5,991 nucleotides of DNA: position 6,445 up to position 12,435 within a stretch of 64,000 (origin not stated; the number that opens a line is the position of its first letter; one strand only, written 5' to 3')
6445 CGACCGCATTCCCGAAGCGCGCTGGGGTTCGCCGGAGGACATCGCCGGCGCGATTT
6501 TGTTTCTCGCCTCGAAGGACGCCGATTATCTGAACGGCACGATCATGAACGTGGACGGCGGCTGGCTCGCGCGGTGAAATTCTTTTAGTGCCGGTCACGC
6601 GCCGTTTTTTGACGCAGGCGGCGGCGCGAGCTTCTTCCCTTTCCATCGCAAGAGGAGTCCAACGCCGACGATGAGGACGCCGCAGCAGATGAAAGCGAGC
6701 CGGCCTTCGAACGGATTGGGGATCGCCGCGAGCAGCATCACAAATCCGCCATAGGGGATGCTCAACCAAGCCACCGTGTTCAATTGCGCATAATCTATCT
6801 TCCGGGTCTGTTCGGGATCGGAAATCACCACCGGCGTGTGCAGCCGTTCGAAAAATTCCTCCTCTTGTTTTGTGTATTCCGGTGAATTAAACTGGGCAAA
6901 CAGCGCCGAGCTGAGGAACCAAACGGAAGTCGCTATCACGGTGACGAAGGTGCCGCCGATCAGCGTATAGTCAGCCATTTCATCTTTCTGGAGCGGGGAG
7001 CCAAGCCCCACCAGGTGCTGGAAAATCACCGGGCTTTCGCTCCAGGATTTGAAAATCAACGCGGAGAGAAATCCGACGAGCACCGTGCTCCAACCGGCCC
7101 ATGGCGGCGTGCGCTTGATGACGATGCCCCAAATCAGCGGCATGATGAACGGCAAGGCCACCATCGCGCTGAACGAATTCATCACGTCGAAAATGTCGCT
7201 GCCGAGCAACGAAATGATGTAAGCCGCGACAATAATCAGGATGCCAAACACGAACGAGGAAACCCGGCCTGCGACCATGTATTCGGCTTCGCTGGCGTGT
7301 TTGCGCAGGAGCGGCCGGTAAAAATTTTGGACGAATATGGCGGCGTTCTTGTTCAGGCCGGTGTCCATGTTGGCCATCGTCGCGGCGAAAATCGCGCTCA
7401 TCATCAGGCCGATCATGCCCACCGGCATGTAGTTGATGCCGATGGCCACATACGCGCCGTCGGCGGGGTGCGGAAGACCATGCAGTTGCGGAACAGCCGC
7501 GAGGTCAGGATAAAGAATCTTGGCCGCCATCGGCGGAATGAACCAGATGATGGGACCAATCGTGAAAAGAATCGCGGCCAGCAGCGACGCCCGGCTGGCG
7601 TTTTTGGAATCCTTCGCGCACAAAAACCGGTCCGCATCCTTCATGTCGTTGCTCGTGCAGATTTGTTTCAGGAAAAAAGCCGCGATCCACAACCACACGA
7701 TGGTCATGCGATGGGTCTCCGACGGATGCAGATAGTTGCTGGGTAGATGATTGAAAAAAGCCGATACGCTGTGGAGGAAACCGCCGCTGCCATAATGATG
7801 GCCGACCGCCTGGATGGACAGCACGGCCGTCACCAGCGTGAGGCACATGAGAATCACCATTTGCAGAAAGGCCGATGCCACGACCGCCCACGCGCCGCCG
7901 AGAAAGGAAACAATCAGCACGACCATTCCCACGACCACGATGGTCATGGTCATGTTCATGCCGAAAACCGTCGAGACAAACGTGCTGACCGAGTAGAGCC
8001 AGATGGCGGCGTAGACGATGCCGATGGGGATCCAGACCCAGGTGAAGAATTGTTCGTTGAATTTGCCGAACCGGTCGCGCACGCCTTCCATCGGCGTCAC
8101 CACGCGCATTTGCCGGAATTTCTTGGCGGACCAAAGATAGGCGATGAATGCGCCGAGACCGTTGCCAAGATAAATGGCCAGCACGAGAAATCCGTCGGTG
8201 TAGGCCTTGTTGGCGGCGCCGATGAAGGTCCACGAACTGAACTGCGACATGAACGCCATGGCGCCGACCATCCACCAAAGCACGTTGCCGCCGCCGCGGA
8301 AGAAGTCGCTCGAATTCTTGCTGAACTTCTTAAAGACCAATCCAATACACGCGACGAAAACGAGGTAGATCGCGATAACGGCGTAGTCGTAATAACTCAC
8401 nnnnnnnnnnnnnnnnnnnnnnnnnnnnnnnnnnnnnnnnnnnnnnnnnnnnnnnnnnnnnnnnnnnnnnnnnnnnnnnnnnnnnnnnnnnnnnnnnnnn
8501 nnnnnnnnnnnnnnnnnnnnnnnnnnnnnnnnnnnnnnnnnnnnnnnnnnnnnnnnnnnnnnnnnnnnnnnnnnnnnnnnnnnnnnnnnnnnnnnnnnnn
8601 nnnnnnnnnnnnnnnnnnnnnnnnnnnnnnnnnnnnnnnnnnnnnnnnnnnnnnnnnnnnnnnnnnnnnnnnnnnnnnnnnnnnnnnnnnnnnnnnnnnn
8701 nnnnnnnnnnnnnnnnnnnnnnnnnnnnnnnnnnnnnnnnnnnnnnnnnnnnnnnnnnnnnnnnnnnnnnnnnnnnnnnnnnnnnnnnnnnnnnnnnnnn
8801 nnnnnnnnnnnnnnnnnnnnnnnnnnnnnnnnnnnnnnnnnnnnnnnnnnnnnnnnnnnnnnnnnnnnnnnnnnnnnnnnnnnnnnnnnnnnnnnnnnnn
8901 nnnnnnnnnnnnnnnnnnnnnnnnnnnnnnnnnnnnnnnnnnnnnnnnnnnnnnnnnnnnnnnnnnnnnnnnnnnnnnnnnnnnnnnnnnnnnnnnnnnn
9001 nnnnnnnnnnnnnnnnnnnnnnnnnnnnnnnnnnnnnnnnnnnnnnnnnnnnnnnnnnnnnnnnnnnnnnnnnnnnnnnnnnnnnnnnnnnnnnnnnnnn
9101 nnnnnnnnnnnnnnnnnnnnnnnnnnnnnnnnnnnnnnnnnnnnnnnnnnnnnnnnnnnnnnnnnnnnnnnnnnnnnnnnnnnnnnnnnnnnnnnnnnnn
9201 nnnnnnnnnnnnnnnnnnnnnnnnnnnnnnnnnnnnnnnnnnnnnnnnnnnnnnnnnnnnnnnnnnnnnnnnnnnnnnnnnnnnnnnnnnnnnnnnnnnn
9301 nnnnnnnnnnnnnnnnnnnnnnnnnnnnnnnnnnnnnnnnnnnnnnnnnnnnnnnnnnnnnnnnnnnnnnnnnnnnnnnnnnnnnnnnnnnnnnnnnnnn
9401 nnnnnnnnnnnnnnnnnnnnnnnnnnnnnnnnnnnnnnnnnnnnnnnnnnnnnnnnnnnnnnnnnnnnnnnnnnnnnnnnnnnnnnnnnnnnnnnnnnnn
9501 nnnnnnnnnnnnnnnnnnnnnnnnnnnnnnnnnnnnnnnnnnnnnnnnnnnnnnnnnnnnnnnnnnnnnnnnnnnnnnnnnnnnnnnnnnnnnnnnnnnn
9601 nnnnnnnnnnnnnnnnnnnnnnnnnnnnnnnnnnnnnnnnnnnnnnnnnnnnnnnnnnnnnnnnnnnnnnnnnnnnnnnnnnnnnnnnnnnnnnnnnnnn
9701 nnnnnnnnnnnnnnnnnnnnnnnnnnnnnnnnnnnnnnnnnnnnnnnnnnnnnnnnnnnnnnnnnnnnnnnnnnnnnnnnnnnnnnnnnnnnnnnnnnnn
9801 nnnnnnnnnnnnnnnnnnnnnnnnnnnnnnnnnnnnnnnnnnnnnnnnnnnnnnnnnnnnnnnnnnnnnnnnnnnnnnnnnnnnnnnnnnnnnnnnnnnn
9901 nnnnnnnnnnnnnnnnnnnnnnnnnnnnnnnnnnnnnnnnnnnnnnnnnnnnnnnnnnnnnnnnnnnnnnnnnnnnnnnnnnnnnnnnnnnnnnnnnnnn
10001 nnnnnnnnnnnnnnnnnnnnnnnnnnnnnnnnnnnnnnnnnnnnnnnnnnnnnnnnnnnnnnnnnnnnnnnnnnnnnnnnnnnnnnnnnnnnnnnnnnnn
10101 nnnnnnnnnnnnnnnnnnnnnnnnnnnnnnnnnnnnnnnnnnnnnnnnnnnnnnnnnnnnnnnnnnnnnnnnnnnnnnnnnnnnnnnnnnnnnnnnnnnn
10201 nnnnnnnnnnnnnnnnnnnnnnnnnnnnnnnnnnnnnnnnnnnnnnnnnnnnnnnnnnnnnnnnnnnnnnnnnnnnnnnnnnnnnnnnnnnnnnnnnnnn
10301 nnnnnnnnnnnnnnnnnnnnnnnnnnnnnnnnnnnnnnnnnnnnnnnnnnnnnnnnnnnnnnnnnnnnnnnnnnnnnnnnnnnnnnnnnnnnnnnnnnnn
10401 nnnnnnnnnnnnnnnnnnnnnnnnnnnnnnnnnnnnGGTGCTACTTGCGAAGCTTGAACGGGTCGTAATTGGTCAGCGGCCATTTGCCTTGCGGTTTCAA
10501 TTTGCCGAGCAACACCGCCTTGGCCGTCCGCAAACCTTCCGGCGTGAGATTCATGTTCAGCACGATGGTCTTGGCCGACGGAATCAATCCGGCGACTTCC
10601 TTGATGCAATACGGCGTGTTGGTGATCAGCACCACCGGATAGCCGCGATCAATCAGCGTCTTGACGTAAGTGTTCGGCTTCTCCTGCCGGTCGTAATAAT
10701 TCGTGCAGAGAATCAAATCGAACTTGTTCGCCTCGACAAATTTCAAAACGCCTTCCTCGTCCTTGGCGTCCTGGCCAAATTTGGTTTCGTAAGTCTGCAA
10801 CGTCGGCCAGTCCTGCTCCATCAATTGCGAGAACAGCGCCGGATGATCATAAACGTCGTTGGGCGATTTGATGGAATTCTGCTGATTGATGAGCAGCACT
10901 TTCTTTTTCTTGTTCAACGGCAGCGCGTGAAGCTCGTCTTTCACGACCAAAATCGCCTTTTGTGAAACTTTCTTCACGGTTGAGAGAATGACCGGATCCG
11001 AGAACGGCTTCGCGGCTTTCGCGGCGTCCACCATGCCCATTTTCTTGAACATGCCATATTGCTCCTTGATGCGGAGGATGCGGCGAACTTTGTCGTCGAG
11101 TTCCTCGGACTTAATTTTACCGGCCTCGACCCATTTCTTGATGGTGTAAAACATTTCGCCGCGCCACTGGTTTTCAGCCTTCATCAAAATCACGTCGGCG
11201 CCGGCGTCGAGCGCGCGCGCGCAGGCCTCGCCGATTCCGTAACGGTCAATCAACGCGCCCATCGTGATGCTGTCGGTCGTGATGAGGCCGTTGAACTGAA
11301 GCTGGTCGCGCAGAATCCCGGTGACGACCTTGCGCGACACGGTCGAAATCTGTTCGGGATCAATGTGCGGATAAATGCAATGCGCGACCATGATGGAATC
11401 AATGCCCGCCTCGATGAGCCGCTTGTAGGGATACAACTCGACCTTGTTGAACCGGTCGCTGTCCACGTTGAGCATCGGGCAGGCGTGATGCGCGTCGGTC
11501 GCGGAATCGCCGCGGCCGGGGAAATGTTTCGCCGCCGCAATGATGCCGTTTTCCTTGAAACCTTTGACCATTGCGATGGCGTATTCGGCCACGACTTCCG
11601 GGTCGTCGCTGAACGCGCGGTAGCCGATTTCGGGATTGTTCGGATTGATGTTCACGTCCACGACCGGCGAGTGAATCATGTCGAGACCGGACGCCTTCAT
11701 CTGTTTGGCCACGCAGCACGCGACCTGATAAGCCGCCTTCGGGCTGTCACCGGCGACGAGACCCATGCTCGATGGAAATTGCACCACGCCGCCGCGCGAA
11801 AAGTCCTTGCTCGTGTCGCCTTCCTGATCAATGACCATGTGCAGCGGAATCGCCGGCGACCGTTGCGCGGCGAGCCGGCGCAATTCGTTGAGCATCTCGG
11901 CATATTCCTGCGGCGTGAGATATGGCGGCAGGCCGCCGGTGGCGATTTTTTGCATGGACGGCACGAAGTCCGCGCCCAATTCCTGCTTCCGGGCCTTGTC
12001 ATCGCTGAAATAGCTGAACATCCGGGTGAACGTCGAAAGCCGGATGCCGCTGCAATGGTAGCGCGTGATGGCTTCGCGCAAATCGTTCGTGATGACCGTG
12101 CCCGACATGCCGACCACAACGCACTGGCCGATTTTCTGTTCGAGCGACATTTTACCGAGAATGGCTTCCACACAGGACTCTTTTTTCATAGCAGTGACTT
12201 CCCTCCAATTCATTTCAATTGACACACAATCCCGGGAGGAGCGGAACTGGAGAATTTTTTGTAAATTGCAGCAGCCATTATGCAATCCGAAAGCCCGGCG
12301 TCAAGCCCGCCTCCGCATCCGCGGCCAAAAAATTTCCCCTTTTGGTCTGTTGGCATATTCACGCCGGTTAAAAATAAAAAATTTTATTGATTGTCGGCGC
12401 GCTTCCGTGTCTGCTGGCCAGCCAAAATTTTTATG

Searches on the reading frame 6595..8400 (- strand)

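Call 52: search_protein_families(library=pfam, proteins=[window:6595-8400:-], max_evalue=0.00001)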
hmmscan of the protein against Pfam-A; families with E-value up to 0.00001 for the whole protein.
window:6595-8400:- (601 aa): 1 family
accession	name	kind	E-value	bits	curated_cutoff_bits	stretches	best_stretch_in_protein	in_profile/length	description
PF00474.23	SSF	-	4.8e-36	125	22.8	1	33-431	1-394/406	Sodium:solute symporter family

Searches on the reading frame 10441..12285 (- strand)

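Call 52: search_protein_families(library=pfam, proteins=[window:10441-12285:-], max_evalue=0.00001)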
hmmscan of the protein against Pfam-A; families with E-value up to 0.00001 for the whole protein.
window:10441-12285:- (614 aa): 2 families
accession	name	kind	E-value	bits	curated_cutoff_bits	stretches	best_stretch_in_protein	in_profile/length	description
PF00933.27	Glyco_hydro_3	-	2e-77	261.1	27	1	48-406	2-316/316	Glycosyl hydrolase family 3 N terminal domain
PF01915.27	Glyco_hydro_3_C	-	2.2e-06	28.2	31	1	448-607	4-170/200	Glycosyl hydrolase family 3 C-terminal domain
